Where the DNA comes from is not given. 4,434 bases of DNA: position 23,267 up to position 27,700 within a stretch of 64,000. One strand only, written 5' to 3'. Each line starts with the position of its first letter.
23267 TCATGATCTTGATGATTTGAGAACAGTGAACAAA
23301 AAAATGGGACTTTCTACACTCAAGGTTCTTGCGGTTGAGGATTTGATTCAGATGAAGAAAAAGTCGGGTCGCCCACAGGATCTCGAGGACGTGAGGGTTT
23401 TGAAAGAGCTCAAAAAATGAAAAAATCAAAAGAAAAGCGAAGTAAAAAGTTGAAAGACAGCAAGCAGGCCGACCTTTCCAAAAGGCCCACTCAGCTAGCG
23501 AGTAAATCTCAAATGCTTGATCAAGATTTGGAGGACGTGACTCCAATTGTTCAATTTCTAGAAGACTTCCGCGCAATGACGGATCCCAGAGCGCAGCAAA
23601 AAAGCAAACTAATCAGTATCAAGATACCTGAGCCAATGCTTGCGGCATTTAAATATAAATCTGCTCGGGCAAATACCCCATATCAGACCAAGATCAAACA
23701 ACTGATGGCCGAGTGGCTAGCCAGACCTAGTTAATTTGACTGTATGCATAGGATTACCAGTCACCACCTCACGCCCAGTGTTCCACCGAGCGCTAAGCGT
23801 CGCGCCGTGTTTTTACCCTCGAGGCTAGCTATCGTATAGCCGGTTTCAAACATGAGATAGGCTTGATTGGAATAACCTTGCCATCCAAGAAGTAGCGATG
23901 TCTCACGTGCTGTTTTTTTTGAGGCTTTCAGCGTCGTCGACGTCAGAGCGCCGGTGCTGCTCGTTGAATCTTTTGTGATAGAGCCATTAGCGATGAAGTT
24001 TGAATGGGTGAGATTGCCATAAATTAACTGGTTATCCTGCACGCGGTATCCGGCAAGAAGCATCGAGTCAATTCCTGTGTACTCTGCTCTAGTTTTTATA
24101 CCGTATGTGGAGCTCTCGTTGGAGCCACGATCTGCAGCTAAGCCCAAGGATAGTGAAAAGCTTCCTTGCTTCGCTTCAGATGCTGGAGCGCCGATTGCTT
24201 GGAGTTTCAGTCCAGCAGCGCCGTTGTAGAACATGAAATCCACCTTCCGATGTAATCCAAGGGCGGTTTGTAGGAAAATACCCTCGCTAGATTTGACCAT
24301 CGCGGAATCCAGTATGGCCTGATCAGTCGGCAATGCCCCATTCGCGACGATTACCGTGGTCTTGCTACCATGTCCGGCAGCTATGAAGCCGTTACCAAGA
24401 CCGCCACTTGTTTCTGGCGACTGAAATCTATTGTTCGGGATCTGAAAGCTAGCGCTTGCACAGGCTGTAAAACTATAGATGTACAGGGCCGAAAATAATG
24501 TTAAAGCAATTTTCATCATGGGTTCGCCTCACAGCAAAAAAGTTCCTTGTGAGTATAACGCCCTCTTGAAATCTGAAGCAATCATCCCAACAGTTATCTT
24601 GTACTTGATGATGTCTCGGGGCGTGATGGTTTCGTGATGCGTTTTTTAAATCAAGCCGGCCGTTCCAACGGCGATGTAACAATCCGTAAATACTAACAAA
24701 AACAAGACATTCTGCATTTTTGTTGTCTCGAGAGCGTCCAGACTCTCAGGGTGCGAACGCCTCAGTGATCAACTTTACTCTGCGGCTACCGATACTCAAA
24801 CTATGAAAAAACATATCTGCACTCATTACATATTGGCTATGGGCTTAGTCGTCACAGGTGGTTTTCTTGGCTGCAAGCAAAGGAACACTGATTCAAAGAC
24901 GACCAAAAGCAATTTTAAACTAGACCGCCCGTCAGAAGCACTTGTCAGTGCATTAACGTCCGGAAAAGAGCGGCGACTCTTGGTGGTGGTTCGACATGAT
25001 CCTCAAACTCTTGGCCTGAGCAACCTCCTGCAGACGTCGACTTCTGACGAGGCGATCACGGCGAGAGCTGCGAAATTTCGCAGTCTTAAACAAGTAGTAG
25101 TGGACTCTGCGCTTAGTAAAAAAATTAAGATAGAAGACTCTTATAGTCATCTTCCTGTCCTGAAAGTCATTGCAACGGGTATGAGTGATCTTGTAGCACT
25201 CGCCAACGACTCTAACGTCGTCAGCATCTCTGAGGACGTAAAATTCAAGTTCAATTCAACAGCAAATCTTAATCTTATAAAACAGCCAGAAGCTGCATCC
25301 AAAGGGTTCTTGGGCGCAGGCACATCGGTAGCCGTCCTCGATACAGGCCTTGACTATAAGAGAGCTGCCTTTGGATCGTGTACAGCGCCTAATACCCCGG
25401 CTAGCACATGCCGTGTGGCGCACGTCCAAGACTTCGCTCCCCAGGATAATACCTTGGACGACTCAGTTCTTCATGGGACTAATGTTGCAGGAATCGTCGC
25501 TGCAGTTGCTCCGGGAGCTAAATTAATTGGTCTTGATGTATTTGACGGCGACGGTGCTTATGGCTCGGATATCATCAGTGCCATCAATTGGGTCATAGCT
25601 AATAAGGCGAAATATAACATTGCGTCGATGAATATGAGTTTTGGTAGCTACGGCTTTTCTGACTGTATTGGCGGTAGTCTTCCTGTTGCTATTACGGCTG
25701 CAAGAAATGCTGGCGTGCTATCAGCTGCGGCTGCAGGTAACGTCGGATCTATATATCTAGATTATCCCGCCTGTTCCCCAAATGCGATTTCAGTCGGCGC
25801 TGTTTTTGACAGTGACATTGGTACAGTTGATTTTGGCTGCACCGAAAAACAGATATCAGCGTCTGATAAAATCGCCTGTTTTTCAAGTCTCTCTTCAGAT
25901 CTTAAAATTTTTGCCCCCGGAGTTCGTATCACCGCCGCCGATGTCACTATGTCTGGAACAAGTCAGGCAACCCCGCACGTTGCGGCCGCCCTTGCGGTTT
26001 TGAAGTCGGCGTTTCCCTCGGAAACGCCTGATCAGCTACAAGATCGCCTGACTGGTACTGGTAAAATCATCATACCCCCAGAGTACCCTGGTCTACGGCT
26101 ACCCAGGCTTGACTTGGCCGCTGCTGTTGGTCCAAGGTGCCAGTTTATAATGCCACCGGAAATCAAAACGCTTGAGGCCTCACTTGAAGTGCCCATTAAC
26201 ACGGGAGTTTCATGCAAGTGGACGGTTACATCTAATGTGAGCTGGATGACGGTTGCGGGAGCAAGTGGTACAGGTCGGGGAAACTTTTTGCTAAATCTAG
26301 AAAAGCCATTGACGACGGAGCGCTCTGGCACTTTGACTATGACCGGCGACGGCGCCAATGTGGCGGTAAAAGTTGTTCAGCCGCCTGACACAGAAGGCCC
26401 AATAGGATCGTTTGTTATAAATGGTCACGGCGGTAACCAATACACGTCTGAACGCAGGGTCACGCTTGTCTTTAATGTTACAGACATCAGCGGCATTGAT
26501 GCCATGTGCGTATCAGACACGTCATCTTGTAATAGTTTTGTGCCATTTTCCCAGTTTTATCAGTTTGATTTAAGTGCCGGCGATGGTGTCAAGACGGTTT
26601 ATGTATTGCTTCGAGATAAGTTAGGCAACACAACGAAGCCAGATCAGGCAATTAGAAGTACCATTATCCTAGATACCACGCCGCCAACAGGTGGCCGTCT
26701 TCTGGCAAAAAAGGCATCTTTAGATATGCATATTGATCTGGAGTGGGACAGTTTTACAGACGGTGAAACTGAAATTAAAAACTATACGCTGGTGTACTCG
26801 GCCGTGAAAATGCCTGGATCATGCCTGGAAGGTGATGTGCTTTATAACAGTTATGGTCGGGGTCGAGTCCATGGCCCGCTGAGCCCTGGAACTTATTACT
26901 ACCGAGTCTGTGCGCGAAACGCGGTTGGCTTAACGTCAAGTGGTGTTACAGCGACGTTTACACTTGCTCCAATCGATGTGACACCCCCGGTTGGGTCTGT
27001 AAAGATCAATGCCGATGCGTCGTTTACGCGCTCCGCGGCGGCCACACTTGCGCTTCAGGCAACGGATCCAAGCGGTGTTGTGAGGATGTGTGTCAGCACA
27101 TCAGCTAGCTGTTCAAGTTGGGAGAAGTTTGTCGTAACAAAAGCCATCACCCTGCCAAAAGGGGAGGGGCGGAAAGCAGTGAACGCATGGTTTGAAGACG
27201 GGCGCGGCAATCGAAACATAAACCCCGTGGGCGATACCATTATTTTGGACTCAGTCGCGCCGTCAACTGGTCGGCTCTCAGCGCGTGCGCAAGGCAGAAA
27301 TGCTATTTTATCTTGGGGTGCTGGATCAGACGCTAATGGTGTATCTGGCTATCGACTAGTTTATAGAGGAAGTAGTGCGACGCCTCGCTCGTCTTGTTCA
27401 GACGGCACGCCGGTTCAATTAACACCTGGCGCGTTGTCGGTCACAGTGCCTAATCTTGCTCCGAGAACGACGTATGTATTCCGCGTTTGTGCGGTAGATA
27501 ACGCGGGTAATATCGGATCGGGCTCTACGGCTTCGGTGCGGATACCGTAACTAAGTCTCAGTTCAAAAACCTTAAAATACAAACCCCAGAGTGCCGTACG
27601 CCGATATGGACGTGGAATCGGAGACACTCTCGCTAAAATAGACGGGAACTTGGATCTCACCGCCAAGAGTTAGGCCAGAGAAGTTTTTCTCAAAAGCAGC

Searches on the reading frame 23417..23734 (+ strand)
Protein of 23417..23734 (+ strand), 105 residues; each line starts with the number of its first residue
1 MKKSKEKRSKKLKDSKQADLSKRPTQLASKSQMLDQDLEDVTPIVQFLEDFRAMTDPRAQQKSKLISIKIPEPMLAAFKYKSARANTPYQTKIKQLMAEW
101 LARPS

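Call 49: search_protein_families(library=pfam, proteins=[window:23417-23734:+], max_evalue=0.01)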
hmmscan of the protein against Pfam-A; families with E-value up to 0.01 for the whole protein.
window:23417-23734:+ (105 aa): 2 families
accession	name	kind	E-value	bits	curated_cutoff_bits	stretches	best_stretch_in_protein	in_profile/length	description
PF12441.14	CopG_antitoxin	-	3.4e-06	28.2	28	1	40-99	20-78/79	CopG antitoxin of type II toxin-antitoxin system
PF14384.12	BrnA_antitoxin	-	0.00059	20.6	26.1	1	37-101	10-68/68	BrnA antitoxin of type II toxin-antitoxin system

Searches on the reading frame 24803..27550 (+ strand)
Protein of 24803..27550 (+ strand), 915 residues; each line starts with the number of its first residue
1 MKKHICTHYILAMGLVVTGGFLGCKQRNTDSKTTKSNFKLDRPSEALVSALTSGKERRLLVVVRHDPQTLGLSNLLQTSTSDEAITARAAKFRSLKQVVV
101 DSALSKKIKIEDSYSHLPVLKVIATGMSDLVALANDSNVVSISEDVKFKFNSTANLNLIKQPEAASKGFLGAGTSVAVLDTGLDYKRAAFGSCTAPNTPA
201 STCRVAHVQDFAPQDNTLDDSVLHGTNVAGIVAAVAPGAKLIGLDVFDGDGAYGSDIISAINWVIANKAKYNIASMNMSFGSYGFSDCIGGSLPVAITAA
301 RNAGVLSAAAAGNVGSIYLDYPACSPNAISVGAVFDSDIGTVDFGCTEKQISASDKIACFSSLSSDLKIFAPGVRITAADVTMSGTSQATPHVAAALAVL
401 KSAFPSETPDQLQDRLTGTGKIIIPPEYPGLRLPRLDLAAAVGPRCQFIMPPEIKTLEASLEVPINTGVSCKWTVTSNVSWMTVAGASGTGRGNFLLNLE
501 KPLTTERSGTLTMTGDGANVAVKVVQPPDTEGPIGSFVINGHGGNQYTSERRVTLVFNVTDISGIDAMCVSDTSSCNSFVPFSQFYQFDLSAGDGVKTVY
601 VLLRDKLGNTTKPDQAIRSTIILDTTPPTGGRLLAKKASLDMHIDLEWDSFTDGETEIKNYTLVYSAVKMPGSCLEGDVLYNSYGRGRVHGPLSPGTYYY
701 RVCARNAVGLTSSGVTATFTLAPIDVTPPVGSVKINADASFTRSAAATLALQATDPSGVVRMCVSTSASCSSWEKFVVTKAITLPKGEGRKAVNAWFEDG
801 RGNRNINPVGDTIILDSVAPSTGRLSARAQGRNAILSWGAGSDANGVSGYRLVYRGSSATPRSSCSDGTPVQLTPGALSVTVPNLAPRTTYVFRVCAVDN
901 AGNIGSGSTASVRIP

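Call 49: search_protein_families(library=pfam, proteins=[window:24803-27550:+], max_evalue=0.01)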
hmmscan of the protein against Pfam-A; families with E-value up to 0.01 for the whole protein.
window:24803-27550:+ (915 aa): 6 families
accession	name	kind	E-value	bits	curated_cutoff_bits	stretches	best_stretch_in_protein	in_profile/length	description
PF00082.27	Peptidase_S8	-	9.3e-37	127.3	21.8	1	171-418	1-271/288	Subtilase family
PF00041.27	fn3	-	1.2e-09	38.7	25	1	820-903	3-74/84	Fibronectin type III domain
PF16656.11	Pur_ac_phosph_N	-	3.1e-05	24.9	30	1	824-900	5-83/93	Purple acid Phosphatase, N-terminal domain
PF19190.6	BACON_2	-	9.8e-05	22.6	25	1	458-526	20-91/94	Viral BACON domain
PF13004.13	BACON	-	0.00019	21.8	25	1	473-526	3-60/61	Putative binding domain, N-terminal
PF25059.1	FN3_DSCAM-DSCAML_C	-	0.002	18.9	39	0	877-903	44-70/89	DSCAM/DSCAML C-terminal Fn3-like domain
